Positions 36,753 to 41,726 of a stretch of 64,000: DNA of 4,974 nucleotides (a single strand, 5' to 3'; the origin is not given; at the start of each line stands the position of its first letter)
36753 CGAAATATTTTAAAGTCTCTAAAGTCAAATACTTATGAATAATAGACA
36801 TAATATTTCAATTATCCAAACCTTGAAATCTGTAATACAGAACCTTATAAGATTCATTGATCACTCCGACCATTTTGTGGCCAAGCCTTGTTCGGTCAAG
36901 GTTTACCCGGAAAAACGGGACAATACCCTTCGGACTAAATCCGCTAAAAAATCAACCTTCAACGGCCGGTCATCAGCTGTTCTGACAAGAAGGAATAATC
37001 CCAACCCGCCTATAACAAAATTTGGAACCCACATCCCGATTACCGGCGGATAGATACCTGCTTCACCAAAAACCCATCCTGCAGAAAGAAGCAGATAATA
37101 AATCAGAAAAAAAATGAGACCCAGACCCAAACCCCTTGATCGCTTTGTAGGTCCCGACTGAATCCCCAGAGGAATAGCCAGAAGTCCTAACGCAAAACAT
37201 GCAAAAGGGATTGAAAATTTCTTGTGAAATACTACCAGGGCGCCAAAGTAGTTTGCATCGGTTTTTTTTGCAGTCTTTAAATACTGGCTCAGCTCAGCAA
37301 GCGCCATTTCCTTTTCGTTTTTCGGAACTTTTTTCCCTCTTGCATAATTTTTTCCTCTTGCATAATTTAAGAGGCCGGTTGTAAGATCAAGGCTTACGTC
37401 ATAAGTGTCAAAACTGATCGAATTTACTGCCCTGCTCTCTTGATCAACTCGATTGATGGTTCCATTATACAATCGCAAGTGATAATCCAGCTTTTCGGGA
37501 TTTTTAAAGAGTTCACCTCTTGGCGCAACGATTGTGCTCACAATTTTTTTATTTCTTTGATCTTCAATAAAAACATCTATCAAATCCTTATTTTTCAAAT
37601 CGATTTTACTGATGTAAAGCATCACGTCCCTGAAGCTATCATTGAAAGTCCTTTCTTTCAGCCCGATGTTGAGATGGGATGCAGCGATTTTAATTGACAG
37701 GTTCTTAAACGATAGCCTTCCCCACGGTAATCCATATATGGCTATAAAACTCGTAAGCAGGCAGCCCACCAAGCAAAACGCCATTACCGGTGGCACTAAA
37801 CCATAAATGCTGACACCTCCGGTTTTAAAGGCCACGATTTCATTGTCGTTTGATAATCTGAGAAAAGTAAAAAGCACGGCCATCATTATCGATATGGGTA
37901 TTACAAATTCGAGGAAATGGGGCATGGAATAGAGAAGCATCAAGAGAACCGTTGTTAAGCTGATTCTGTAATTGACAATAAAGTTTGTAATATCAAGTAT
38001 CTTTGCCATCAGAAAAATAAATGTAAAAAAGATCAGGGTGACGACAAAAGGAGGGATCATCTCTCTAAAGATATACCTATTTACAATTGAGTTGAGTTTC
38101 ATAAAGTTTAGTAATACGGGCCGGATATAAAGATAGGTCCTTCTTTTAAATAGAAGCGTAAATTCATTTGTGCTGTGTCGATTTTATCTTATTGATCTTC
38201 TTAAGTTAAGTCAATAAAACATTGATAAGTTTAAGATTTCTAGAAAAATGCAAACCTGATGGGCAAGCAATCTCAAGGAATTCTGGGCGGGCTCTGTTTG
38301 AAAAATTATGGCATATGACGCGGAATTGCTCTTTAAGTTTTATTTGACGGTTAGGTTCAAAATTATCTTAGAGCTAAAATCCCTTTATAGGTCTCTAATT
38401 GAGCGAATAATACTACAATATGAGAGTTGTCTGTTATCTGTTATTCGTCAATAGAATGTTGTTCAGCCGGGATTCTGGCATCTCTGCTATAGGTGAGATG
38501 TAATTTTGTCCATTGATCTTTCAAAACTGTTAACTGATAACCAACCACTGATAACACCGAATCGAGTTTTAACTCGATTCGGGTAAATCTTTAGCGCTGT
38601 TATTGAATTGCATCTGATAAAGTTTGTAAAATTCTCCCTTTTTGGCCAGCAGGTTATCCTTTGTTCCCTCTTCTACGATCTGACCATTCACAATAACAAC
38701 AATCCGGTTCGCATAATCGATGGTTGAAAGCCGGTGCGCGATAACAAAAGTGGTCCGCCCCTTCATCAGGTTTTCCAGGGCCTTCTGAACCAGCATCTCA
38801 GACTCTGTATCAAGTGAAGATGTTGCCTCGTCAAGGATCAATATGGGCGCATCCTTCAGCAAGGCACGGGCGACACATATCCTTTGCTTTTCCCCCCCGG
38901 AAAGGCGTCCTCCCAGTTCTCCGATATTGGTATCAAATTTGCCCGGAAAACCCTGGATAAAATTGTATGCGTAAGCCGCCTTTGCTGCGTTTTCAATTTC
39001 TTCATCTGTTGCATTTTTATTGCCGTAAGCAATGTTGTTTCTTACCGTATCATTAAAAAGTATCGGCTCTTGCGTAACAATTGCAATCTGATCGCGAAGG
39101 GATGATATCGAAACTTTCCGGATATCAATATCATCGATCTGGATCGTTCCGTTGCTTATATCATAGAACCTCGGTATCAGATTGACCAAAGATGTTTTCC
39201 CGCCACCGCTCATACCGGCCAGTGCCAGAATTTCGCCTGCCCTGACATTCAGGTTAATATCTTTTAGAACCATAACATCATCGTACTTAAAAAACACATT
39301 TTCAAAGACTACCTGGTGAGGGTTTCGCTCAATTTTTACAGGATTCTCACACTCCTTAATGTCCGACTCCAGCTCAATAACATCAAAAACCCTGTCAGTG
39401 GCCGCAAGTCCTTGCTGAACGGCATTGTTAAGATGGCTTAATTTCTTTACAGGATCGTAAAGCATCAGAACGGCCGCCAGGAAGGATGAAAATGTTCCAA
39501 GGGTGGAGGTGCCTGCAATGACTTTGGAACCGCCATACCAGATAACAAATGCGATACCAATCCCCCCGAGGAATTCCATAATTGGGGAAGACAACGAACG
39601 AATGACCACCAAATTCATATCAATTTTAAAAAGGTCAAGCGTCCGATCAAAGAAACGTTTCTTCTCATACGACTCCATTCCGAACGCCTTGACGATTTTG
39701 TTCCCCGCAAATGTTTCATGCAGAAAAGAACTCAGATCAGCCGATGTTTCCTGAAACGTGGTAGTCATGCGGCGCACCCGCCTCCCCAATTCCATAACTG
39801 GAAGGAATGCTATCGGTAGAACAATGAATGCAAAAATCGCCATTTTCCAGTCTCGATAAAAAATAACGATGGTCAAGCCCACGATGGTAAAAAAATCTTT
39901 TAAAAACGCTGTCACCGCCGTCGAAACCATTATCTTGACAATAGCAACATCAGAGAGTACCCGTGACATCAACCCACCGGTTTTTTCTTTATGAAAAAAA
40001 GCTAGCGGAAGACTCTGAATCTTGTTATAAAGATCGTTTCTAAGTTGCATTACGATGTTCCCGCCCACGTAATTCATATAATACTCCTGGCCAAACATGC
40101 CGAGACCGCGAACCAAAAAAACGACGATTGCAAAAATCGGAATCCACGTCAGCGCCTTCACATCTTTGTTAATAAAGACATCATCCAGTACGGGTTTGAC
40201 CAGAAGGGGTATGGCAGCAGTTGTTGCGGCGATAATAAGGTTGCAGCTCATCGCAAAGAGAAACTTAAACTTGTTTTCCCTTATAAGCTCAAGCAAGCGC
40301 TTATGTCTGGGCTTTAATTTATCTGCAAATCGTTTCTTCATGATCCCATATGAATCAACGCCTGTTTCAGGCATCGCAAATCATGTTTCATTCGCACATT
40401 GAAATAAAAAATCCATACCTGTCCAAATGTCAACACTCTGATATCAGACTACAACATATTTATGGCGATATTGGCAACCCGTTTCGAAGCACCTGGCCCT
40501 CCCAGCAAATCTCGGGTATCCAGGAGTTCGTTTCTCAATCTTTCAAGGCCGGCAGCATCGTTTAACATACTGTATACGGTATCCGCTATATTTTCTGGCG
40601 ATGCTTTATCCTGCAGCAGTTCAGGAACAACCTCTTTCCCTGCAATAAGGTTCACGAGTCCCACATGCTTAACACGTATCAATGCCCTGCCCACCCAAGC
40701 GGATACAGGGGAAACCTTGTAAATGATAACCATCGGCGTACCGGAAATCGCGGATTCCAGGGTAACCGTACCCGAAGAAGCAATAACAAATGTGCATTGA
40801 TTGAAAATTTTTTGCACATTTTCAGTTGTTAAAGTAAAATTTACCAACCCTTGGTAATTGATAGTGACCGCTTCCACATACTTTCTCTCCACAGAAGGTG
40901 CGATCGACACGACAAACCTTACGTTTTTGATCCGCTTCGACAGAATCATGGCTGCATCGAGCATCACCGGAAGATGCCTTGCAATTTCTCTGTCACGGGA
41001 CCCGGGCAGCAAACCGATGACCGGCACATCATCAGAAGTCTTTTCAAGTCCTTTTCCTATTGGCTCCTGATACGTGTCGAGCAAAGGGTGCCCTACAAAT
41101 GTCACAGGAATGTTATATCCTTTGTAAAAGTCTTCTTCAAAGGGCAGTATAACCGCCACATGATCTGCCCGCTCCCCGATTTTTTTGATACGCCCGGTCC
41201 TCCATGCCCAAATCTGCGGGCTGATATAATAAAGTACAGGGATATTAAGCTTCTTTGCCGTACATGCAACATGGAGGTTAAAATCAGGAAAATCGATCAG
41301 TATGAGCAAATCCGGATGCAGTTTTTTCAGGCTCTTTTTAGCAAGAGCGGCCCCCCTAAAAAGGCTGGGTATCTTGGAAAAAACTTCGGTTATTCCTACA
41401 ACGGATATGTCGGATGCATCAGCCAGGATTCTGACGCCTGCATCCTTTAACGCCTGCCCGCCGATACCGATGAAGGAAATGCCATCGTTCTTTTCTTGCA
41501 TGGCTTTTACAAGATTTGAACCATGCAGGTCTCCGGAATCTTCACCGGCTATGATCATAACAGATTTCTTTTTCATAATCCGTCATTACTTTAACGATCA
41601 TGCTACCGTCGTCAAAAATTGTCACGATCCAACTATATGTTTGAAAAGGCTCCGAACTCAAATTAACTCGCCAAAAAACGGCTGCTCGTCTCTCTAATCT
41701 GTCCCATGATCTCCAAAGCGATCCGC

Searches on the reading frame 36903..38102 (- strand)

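Call 87: search_protein_families(library=pfam, proteins=[window:36903-38102:-], max_evalue=0.00001)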
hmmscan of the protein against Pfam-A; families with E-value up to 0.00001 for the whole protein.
window:36903-38102:- (399 aa): 1 family
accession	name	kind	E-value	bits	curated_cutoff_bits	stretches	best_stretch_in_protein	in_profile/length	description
PF03739.19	LptF_LptG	-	3.9e-83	279.8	27.9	1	9-374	1-353/353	Lipopolysaccharide export system permease LptF/LptG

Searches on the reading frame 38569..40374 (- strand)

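Call 87: search_protein_families(library=pfam, proteins=[window:38569-40374:-], max_evalue=0.00001)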
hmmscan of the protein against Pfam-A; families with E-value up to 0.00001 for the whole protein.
window:38569-40374:- (601 aa): 3 families
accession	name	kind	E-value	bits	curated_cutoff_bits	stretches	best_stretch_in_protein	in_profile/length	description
PF00664.28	ABC_membrane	-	2.7e-49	168.7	28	1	39-306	2-271/274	ABC transporter transmembrane region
PF00005.33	ABC_tran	-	1.9e-30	106.7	25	1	370-519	1-137/137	ABC transporter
PF02463.25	SMC_N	-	6.7e-07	29.4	40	1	411-562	111-212/220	RecF/RecN/SMC N terminal domain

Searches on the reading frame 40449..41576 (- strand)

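Call 87: search_protein_families(library=pfam, proteins=[window:40449-41576:-], max_evalue=0.00001)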
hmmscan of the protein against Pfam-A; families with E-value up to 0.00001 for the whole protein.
window:40449-41576:- (375 aa): 1 family
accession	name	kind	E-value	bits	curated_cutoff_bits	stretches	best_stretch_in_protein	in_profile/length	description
PF02684.21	LpxB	-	6.1e-97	325.3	22.6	1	6-340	1-341/374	Lipid-A-disaccharide synthetase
